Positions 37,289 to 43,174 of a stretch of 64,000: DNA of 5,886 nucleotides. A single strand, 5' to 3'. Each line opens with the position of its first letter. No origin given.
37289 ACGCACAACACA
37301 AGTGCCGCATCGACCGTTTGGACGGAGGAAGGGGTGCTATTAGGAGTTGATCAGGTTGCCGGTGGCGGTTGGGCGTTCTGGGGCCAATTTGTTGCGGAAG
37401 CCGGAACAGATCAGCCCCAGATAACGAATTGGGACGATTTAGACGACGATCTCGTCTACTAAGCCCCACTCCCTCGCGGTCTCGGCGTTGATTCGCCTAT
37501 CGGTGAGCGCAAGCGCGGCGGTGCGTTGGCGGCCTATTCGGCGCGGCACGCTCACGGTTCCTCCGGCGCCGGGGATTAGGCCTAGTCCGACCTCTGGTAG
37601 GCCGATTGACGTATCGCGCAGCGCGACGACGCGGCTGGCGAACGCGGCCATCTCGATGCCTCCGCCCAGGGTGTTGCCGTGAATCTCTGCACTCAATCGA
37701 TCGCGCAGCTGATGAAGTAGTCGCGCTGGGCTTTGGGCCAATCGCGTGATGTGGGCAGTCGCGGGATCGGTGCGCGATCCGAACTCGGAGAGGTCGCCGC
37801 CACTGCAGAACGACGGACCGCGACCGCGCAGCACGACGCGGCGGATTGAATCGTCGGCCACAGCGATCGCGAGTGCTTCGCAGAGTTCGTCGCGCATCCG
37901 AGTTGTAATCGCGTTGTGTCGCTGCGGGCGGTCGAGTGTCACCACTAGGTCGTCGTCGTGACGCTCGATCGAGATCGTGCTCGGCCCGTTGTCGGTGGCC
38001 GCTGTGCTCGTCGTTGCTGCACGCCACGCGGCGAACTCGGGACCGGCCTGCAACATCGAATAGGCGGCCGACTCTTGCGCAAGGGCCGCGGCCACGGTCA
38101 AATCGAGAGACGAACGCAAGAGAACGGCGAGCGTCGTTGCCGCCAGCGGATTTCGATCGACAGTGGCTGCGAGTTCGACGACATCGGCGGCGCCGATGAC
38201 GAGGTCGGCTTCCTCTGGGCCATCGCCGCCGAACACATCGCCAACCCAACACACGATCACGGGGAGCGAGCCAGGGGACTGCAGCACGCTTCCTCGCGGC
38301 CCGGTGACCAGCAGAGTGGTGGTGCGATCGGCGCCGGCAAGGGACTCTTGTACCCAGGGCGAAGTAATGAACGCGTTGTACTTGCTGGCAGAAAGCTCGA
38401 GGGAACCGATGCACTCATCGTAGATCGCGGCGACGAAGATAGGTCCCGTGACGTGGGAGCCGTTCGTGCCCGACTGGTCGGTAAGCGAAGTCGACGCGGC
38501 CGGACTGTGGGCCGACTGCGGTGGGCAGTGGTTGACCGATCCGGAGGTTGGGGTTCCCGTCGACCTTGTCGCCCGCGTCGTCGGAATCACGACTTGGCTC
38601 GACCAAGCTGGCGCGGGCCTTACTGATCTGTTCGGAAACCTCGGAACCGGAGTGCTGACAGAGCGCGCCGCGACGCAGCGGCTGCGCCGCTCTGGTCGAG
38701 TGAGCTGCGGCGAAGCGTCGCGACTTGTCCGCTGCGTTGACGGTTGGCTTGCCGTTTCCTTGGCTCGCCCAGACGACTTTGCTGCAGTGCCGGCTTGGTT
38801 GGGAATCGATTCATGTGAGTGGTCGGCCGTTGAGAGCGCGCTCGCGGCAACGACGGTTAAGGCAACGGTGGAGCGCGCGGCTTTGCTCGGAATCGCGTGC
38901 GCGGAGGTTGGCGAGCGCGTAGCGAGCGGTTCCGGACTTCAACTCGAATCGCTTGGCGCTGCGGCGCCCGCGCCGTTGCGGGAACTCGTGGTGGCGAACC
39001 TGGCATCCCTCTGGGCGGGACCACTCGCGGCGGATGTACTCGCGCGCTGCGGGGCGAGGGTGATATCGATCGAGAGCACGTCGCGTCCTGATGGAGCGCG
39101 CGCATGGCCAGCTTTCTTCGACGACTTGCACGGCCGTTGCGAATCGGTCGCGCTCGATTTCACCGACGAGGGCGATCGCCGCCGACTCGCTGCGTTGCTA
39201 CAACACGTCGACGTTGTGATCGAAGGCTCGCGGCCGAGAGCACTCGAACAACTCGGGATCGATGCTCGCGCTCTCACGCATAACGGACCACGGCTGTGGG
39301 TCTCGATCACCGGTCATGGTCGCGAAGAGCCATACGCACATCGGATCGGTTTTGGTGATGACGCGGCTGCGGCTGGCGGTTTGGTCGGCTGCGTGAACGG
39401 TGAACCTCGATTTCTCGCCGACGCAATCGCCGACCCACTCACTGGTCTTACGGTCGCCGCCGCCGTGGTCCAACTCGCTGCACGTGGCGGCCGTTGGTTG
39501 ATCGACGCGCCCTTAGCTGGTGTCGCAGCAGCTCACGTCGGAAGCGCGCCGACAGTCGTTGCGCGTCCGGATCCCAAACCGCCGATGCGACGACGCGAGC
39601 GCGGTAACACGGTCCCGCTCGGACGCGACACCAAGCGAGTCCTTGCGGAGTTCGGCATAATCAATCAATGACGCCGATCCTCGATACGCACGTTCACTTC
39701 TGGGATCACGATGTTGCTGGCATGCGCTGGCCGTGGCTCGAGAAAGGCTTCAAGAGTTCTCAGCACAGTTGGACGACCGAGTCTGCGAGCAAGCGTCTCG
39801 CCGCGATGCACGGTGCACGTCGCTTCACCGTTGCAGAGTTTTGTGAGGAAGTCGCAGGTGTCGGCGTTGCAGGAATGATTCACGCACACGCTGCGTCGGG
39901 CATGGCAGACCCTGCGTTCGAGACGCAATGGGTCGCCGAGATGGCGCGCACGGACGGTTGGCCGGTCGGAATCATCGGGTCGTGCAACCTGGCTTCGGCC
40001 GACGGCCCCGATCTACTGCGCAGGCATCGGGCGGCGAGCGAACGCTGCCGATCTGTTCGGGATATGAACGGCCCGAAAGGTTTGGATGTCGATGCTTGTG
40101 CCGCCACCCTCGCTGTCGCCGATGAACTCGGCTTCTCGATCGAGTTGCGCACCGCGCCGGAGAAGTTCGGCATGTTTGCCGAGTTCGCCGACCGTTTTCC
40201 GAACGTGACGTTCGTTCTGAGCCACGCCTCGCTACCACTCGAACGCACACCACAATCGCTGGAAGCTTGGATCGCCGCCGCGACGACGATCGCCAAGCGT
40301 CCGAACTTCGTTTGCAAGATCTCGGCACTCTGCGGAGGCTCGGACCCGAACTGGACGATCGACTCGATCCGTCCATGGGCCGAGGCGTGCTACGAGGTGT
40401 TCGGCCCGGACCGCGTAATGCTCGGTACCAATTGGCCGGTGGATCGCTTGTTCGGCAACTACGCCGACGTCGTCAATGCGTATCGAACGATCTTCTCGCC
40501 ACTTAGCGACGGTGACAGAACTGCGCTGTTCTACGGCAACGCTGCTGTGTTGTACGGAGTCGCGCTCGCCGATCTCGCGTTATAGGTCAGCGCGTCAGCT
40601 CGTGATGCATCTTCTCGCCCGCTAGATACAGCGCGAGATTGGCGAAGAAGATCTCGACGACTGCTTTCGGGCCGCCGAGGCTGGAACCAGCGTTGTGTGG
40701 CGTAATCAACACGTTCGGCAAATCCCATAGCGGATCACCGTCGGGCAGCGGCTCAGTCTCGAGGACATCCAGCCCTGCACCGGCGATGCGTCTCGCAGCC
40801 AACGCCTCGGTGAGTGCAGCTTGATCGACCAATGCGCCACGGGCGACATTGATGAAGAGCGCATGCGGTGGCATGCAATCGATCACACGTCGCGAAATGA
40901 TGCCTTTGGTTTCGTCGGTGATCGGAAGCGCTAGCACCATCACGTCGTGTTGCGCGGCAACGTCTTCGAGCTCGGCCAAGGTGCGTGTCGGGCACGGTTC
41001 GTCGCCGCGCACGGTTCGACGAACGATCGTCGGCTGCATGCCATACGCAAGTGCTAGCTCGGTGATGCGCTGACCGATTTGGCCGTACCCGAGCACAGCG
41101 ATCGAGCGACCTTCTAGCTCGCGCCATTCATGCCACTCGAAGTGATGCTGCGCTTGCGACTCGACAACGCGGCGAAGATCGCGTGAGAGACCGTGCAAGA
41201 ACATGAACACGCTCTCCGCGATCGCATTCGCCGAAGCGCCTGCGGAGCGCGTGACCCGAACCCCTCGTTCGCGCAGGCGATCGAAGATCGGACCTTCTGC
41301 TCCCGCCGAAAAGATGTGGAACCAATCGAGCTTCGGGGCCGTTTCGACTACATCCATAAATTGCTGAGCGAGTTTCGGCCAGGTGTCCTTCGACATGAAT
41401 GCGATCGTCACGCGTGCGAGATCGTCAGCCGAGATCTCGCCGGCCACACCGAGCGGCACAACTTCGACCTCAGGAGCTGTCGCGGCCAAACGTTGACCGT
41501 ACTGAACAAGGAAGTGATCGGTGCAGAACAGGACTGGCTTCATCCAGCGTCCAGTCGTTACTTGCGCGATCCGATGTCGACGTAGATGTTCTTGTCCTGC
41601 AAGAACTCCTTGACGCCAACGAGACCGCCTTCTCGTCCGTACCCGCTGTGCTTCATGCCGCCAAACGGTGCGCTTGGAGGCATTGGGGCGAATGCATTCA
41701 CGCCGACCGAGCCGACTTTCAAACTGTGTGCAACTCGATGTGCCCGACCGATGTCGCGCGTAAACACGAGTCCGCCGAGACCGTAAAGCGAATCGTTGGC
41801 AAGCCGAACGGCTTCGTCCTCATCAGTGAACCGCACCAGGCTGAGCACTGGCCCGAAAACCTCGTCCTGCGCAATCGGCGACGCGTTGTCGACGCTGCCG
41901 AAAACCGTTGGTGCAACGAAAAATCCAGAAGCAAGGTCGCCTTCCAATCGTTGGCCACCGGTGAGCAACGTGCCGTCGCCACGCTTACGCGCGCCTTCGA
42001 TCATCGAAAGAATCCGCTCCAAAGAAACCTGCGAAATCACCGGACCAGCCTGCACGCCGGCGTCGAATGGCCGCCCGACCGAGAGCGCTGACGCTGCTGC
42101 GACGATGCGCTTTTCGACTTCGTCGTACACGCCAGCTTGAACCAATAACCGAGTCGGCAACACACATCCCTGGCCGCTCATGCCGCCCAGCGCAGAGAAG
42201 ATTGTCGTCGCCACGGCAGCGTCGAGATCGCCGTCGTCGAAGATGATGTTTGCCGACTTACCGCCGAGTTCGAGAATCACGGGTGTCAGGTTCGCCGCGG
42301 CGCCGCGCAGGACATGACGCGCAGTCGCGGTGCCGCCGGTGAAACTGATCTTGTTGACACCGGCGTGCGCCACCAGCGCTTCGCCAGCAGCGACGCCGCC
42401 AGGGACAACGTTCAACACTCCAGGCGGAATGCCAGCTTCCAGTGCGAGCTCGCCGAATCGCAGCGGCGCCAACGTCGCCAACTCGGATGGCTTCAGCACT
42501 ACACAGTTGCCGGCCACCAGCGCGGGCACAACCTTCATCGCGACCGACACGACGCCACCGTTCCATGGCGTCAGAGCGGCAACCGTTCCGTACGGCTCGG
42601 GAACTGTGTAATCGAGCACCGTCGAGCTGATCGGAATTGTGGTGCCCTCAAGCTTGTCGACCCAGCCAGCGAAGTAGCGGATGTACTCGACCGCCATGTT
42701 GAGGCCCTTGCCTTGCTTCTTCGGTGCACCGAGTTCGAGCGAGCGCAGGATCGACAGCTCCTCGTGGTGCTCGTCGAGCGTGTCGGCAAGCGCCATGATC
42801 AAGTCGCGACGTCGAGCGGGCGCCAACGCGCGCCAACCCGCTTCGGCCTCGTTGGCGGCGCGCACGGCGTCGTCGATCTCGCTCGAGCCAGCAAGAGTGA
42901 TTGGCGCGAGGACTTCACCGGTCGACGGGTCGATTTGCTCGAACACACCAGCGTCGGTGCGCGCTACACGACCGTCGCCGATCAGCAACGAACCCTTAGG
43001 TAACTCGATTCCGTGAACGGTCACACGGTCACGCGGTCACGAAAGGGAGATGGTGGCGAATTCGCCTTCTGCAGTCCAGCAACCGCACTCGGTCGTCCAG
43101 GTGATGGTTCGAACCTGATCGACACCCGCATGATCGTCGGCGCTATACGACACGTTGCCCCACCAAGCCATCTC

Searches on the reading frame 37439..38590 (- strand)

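Call 36: search_protein_families(library=pfam, proteins=[window:37439-38590:-], max_evalue=0.00001)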
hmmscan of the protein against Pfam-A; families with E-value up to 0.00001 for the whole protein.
window:37439-38590:- (383 aa): 2 families
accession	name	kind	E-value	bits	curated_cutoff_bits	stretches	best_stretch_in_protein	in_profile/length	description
PF00378.25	ECH_1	-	9e-35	120.6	27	1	216-382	8-174/251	Enoyl-CoA hydratase/isomerase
PF16113.10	ECH_2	-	1.6e-24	87.5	27.2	1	216-382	3-172/335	Enoyl-CoA hydratase/isomerase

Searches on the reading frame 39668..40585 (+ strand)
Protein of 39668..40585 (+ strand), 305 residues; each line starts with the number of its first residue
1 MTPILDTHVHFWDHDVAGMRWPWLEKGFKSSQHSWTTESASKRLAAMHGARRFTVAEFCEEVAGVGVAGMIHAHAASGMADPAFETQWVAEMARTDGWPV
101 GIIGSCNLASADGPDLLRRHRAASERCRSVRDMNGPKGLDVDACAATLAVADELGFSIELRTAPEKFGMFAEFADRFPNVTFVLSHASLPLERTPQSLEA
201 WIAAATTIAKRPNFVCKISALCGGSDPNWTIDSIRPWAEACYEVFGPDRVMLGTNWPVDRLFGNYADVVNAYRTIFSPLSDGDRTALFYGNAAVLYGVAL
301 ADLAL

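Call 36: search_protein_families(library=pfam, proteins=[window:39668-40585:+], max_evalue=0.00001)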
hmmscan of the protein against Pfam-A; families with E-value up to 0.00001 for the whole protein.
window:39668-40585:+ (305 aa): 1 family
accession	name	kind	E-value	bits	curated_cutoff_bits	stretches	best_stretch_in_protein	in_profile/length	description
PF04909.20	Amidohydro_2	-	4.9e-36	125.4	26.4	1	6-297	2-288/289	Amidohydrolase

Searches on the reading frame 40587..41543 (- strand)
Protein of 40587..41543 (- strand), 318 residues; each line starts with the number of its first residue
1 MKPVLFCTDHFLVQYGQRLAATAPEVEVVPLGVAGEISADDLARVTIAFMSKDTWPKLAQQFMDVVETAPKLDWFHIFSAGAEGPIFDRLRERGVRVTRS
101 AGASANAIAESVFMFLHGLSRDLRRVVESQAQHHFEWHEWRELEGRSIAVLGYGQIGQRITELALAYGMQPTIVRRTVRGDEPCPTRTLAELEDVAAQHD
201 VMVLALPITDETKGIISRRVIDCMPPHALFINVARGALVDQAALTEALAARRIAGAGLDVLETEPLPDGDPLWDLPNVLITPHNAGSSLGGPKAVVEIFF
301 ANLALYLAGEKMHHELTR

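Call 36: search_protein_families(library=pfam, proteins=[window:40587-41543:-], max_evalue=0.00001)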
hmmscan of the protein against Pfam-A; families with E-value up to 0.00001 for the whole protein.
window:40587-41543:- (318 aa): 1 family
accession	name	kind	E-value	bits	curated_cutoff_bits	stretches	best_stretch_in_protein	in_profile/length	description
PF02826.25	2-Hacid_dh_C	-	6.6e-48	162.9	25.1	1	114-285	2-178/178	D-isomer specific 2-hydroxyacid dehydrogenase, NAD binding domain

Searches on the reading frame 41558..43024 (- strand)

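Call 36: search_protein_families(library=pfam, proteins=[window:41558-43024:-], max_evalue=0.00001)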
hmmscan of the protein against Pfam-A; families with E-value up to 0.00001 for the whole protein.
window:41558-43024:- (488 aa): 1 family
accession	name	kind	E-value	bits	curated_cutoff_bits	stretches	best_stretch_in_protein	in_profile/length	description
PF00171.27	Aldedh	-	4.7e-148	494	23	1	26-480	7-461/461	Aldehyde dehydrogenase family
